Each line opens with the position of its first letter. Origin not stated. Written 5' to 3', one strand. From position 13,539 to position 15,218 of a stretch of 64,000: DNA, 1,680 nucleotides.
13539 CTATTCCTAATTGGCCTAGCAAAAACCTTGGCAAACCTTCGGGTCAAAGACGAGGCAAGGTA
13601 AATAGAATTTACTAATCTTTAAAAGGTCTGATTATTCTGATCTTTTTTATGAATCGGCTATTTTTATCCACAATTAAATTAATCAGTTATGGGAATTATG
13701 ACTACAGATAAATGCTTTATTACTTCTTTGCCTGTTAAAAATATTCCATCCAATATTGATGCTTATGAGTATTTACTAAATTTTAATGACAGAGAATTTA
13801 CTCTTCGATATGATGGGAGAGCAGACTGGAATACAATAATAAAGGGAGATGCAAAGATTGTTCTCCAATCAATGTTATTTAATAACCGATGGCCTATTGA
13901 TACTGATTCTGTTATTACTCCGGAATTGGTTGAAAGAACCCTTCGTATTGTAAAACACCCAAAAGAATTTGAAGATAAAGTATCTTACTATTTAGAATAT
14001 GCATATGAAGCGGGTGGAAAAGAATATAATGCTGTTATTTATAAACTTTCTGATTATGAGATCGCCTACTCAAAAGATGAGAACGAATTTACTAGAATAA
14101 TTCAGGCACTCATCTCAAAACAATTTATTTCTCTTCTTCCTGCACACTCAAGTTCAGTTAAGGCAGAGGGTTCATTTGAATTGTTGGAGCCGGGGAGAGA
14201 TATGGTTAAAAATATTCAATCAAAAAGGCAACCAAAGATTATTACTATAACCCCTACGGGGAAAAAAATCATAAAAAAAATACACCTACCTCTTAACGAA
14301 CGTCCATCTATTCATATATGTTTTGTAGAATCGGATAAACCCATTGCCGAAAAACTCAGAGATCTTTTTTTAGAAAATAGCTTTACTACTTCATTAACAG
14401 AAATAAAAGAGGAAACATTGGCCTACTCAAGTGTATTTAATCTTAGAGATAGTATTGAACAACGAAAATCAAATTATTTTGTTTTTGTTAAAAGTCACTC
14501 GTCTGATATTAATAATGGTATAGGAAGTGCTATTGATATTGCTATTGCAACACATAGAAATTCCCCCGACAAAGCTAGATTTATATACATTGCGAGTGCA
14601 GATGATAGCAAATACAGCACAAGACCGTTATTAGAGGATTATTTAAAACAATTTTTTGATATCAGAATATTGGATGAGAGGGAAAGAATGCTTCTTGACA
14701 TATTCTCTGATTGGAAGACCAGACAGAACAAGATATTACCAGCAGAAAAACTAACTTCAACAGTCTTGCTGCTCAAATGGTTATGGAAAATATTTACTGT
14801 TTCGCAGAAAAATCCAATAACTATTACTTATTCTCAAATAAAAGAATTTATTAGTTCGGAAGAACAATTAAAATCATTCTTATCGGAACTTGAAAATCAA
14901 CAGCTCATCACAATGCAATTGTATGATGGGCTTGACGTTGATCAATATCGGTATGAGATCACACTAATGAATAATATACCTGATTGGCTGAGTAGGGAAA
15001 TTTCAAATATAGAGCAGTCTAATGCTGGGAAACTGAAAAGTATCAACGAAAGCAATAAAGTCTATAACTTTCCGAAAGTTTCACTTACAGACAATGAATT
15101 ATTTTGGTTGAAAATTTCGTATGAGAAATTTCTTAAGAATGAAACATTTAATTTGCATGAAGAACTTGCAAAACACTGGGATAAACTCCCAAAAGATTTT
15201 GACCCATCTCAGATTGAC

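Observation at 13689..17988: Giant KAP-family NTPase with N-terminal TIR-like segment, coupled to a PUA/EVE-like protein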

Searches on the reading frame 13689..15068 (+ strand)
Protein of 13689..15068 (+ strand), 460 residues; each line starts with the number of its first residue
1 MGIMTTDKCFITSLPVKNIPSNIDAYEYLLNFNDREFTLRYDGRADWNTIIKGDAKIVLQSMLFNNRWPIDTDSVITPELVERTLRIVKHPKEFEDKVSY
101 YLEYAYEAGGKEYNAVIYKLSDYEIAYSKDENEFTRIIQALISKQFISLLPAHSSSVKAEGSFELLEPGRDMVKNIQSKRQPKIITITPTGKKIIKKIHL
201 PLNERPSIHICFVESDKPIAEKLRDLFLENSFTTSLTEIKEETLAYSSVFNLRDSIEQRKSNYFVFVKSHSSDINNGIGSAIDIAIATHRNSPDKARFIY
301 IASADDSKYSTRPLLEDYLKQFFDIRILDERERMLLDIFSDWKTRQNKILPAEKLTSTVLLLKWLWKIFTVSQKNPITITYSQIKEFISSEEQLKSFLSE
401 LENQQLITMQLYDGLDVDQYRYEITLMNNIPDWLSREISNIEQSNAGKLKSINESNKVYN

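Call 23: find_homologous_proteins(query=window:13689-15068:+, max_evalue=0.01)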
Query window:13689-15068:+: 6918 candidates shared short words with the query, none scored E <= 0.01.

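Call 56: predict_structure(alignment_id=A5)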
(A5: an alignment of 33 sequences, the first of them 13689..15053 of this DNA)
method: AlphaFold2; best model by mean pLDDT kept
length: 455 residues; sequences in the alignment: 33
mean_pLDDT: 87.5   pTM: 0.74
mean pLDDT of the five models: 87.5, 86.0, 85.8, 85.6, 85.3
residues with pLDDT >= 90: 308; 70-90: 85; 50-70: 40; < 50: 22
segments of 3 or more residues with pLDDT < 50: 185-189, 444-455
pLDDT, mean of each block of 10 residues (from residue 1): 86 97 94 96 96 97 96 96 95 97 96 95 97 98 97 66 97 91 49 64 92 96 96 95 77 91 96 93 94 89 93 90 96 92 81 69 86 91 90 92 89 92 84 54 47 35
secondary structure, 60 per line:
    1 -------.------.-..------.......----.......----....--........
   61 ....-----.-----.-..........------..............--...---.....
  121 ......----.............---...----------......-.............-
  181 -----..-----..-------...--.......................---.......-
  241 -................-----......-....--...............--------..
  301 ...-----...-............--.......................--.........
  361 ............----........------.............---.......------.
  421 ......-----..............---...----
elements in order: E25-31 E36-42 H47-50 H53-64 H78-87 H94-107 E116-119 H120-126 H131-143 E147-149 E160-165 H167-179 E207-213 H214-229 E233-239 H242-257 E263-268 H270-273 H276-290 E299-303 H313-321 E322-324 H328-349 H352-372 E377-380 H381-384 H391-403 E407-413 E420-426 H432-445

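Call 59: fold_search(model_id=the predicted structure, library=pdb)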
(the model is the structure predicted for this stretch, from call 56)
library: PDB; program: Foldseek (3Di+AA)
matches with E <= 10: 1700; with E <= 0.001: 1
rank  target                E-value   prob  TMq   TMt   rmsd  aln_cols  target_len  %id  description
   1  8txr_A                4.5e-04  0.82  0.17  0.18  53.8       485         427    9  E. coli ExoVII(H238A) (released 2024-01-31)
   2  7jmk_B                1.9e-03  0.97  0.20  0.23  17.7       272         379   10  GTP-specific succinyl-CoA synthetase complexed with Mg-GDP in space group P32 (released 2021-03-10)
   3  3e1s                  3.3e-03  0.69  0.13  0.12  17.3       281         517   11  Structure of an N-terminal truncation of Deinococcus radiodurans RecD2 (released 2008-08-19)
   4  8isy_B                3.9e-03  1.00  0.26  0.26  15.2       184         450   16  Cryo-EM structure of free-state Crt-SPARTA (released 2023-10-18)
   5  8oz6_A                4.8e-03  1.00  0.24  0.26   4.5       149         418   16  cryoEM structure of SPARTA complex ligand-free (released 2023-08-16)
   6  8u72_F                5.4e-03  1.00  0.25  0.27  11.3       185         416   14  Cryo-EM structure of the SPARTA oligomer with guide RNA and target DNA (released 2024-06-12)
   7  8qlp_E                5.4e-03  1.00  0.23  0.25  11.6       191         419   13  CryoEM structure of the RNA/DNA bound SPARTA (BabAgo/TIR-APAZ) tetrameric complex (released 2024-01-31)
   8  9cbo_A                5.4e-03  0.66  0.16  0.15  16.4       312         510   10  Methionine synthase from Thermus thermophilus HB8, Folate and Cobalamin Domains, Pre-Catalytic Conformation (Pre-Fol-o (released 2025-06-25)
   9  7mj1_B                6.3e-03  0.98  0.20  0.40  12.8       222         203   10  LarB, a carboxylase/hydrolase involved in synthesis of the cofactor for lactate racemase, in complex with NAD (released 2021-09-29)
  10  9cbo_E                6.3e-03  0.77  0.18  0.17  16.6       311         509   11  Methionine synthase from Thermus thermophilus HB8, Folate and Cobalamin Domains, Pre-Catalytic Conformation (Pre-Fol-o (released 2025-06-25)
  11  8spo_I                7.1e-03  0.99  0.25  0.30  21.1       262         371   14  Tetramerized activation of MapSPARTA bound with NAD+ (released 2023-08-23)
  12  8i87_C                9.9e-03  1.00  0.25  0.28   3.7       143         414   15  Cryo-EM structure of TIR-APAZ/Ago-gRNA-DNA complex (released 2023-07-19)
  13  7jj0_D                9.9e-03  0.92  0.20  0.23  17.7       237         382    9  GTP-specific succinyl-CoA synthetase complexed with Mg-GMPPCP (released 2021-03-10)
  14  9cbo_D                9.9e-03  0.57  0.16  0.15  19.3       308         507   10  Methionine synthase from Thermus thermophilus HB8, Folate and Cobalamin Domains, Pre-Catalytic Conformation (Pre-Fol-o (released 2025-06-25)
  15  8i87_G                1.3e-02  1.00  0.25  0.28  11.0       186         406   16  Cryo-EM structure of TIR-APAZ/Ago-gRNA-DNA complex (released 2023-07-19)
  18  8qlp_M                1.5e-02  1.00  0.20  0.22   8.4       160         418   14  CryoEM structure of the RNA/DNA bound SPARTA (BabAgo/TIR-APAZ) tetrameric complex (released 2024-01-31)
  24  9lmq_A                2.0e-02  1.00  0.24  0.34   7.9       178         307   12  Cryo-EM structure of TIR-STING/c-di-GMP complex (released 2025-08-27)
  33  9lmq_B                2.8e-02  0.99  0.23  0.32   8.0       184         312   10  Cryo-EM structure of TIR-STING/c-di-GMP complex (released 2025-08-27)
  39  8qlp_A                3.1e-02  1.00  0.26  0.28   3.7       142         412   15  CryoEM structure of the RNA/DNA bound SPARTA (BabAgo/TIR-APAZ) tetrameric complex (released 2024-01-31)
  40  9lmq_D                3.1e-02  0.91  0.23  0.32  12.4       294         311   12  Cryo-EM structure of TIR-STING/c-di-GMP complex (released 2025-08-27)
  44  8i87_A                4.1e-02  0.99  0.24  0.27  11.1       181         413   14  Cryo-EM structure of TIR-APAZ/Ago-gRNA-DNA complex (released 2023-07-19)
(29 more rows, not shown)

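Call 94: search_protein_families(library=phrogs, proteins=[window:13689-15053:+], max_evalue=0.01)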
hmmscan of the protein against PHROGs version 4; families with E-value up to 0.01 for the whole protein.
window:13689-15053:+ (455 aa): 0 families
